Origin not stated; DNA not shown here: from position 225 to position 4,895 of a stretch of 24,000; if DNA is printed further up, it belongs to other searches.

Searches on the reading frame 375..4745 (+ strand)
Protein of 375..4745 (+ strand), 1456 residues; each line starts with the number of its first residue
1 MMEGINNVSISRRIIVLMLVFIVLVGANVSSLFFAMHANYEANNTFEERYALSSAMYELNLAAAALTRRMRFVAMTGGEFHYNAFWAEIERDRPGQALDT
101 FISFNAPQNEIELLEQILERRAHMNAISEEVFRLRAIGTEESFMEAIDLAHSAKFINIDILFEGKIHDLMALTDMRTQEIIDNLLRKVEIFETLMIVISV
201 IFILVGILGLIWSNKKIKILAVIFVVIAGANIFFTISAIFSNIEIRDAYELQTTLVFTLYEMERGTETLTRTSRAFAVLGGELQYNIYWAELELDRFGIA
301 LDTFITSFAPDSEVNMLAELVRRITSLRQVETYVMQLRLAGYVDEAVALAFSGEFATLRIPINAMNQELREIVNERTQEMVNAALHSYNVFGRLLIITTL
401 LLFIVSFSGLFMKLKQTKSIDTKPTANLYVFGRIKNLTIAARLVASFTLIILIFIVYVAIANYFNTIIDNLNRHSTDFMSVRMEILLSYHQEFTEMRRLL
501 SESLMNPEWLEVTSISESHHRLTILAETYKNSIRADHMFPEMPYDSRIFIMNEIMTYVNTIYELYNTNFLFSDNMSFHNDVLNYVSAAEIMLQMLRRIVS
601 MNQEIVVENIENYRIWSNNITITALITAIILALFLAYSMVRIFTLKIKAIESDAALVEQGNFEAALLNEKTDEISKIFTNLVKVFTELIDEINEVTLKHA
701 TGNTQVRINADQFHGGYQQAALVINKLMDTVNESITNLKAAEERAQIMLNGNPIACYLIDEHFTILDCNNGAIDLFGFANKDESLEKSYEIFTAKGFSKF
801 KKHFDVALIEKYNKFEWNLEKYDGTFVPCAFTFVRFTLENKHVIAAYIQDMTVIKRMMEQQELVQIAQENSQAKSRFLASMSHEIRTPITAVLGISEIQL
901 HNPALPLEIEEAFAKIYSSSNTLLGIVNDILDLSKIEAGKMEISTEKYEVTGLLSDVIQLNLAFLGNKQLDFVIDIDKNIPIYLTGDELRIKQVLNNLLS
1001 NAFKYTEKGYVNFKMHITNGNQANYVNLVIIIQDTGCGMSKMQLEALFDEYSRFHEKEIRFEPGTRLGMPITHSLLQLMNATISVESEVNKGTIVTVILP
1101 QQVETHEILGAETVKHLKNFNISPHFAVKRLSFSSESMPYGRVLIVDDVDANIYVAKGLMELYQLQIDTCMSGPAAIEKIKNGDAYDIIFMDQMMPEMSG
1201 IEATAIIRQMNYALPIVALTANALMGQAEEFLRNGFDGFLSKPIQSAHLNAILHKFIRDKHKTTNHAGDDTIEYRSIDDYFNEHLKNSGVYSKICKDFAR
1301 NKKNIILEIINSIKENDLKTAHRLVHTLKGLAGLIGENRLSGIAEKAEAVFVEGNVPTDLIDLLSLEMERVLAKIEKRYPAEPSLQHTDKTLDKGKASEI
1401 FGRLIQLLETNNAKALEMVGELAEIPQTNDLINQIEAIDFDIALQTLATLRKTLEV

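Call 21: search_protein_families(library=pfam, proteins=[window:375-4745:+], max_evalue=0.00001)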
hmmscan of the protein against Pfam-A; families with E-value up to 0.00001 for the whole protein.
window:375-4745:+ (1456 aa): 5 families
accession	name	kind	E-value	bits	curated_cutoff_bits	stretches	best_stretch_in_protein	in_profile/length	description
PF00072.30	Response_reg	-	1.6e-22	80.2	30.2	1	1143-1253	1-110/111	Response regulator receiver domain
PF02518.31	HATPase_c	-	3.8e-21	76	26.4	1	986-1102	1-110/111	Histidine kinase-, DNA gyrase B-, and HSP90-like ATPase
PF00512.31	HisKA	-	1.7e-17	63.7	26.9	1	873-939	1-66/66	His Kinase A (phospho-acceptor) domain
PF01627.28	Hpt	-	1.2e-07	32.3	24.6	1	1305-1372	13-82/84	Hpt domain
PF13426.13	PAS_9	-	2.8e-07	31.2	27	1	756-852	4-102/103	PAS domain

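Call 55: find_encoding_contigs(protein=window:375-4745:+, flank=10000, max_places=1)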
Protein window:375-4745:+ (1456 aa): no gene with exactly this product is on record in the collection.
